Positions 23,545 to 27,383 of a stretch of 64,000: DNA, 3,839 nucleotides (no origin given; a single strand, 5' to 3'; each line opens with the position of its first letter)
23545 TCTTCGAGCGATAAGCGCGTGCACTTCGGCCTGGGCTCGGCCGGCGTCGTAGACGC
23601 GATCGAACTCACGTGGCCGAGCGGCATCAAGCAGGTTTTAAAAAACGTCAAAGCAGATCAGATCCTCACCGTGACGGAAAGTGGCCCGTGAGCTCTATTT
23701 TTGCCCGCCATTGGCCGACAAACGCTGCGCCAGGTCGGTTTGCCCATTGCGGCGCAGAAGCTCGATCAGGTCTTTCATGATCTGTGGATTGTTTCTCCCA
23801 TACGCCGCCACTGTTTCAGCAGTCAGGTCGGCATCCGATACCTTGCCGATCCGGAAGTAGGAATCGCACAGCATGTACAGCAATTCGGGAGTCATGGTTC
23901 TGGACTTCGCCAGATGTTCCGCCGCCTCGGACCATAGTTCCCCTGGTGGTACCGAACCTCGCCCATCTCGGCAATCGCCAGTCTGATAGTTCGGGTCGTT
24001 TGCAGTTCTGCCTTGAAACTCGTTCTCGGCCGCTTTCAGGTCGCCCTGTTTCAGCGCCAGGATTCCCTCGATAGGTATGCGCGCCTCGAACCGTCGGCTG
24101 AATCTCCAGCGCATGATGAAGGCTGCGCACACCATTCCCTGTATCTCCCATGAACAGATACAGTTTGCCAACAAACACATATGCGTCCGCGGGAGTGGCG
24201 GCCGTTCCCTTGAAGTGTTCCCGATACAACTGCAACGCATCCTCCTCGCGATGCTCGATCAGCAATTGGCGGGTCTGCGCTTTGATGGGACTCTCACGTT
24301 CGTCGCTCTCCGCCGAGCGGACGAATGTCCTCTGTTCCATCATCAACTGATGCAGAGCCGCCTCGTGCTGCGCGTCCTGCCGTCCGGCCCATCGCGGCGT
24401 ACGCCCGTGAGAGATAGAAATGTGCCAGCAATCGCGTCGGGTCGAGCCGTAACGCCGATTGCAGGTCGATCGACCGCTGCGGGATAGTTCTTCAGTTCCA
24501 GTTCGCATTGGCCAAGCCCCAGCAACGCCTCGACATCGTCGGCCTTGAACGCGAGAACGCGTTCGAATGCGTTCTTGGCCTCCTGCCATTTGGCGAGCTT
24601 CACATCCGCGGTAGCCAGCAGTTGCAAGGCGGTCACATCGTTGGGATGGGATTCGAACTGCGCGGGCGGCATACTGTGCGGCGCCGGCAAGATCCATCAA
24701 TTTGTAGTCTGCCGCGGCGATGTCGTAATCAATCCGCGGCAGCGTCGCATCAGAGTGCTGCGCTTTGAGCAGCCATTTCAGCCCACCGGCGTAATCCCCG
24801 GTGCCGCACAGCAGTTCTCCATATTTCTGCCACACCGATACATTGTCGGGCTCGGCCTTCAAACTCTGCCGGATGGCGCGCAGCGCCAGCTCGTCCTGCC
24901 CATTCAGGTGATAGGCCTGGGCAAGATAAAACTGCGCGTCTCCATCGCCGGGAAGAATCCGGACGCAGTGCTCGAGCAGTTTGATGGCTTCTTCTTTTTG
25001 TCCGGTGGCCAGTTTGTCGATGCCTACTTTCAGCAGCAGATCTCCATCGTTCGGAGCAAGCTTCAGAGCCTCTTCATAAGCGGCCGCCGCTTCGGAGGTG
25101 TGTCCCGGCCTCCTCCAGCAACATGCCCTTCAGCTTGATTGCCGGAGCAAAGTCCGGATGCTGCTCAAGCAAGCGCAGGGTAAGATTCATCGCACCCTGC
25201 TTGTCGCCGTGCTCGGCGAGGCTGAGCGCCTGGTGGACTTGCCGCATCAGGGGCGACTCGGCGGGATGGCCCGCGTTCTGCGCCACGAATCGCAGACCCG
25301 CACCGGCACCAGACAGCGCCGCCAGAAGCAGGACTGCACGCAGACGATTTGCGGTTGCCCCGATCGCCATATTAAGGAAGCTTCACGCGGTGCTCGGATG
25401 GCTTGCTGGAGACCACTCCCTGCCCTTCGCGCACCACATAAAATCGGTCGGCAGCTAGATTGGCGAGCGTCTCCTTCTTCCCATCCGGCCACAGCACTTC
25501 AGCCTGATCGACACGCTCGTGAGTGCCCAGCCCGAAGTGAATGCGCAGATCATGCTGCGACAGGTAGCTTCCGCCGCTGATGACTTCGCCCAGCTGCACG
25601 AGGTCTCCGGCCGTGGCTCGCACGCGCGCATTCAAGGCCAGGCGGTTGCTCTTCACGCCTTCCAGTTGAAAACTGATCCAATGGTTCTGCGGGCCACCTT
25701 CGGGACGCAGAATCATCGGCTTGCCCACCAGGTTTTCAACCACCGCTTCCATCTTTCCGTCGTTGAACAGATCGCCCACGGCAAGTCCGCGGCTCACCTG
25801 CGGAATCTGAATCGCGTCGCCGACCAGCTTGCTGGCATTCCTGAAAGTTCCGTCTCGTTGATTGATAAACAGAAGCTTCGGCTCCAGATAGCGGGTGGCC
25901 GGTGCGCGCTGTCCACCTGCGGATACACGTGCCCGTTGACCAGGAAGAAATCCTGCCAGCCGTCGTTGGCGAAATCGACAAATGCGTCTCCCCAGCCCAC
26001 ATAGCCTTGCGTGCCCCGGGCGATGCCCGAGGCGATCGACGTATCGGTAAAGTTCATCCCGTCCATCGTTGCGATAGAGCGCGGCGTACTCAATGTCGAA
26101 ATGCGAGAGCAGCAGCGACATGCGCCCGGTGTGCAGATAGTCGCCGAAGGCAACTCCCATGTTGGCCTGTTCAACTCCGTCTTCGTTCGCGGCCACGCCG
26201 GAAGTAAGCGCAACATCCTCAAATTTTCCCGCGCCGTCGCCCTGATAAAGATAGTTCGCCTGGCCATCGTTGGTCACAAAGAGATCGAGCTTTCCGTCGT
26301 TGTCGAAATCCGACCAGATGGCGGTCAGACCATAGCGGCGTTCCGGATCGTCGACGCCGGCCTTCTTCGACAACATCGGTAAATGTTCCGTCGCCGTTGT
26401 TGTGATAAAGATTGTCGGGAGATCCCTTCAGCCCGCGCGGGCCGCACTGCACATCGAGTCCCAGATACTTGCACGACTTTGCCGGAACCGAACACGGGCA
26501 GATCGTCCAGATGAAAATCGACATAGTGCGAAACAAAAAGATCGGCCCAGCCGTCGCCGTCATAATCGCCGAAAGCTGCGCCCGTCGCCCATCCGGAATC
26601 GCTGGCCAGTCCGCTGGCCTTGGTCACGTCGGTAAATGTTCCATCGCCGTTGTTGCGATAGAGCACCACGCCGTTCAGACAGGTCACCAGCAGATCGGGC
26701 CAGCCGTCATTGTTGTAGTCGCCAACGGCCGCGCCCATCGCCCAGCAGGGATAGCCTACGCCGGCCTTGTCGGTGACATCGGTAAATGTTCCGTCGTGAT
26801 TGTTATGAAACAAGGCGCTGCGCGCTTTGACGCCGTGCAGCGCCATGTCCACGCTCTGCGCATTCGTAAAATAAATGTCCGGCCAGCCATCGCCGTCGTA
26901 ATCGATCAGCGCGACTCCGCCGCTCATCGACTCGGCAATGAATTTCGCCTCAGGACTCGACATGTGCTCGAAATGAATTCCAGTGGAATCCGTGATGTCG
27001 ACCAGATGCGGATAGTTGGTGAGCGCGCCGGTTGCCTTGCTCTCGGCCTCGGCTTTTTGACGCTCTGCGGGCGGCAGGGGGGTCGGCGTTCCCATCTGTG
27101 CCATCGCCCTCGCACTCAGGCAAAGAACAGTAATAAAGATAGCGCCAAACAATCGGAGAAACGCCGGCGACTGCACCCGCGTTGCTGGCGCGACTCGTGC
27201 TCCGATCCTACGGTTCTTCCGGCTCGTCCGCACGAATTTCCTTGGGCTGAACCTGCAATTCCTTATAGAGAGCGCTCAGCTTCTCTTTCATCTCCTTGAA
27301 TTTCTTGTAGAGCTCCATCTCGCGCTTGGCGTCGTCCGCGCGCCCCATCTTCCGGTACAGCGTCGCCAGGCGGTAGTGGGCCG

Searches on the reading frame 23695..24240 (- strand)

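Call 10: search_protein_families(library=pfam, proteins=[window:23695-24240:-], max_evalue=0.001)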
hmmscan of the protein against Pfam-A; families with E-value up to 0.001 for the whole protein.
window:23695-24240:- (181 aa): 1 family
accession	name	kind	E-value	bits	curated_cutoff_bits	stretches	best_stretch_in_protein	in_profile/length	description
PF14559.12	TPR_19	-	0.00019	22.1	25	0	105-153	9-60/68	Tetratricopeptide repeat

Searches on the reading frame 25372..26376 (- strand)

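Call 10: search_protein_families(library=pfam, proteins=[window:25372-26376:-], max_evalue=0.001)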
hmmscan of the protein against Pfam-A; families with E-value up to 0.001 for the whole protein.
window:25372-26376:- (334 aa): 2 families
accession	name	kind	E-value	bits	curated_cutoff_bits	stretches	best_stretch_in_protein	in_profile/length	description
PF07593.17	UnbV_ASPIC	-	6.7e-21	74.4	23.4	1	247-313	1-67/68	ASPIC and UnbV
PF13517.12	FG-GAP_3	-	1.8e-15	57.7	26.9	1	23-89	1-60/61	FG-GAP-like repeat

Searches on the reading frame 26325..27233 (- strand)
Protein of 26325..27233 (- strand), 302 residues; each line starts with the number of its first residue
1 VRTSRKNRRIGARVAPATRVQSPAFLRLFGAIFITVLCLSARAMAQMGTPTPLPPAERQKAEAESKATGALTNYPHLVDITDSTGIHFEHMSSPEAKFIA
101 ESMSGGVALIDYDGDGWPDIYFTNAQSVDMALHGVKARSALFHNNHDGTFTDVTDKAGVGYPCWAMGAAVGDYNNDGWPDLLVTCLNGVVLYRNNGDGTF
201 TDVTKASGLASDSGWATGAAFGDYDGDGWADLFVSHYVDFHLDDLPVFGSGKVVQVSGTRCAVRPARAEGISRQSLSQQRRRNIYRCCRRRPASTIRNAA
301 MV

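Call 10: search_protein_families(library=pfam, proteins=[window:26325-27233:-], max_evalue=0.001)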
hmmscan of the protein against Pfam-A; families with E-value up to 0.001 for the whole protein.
window:26325-27233:- (302 aa): 2 families
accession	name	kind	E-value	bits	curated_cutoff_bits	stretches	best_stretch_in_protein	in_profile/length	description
PF13517.12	FG-GAP_3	-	2.8e-30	105.1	26.9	2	172-234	1-61/61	FG-GAP-like repeat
PF01839.29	FG-GAP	-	2.8e-10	40.3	22.1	1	168-184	5-21/37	FG-GAP repeat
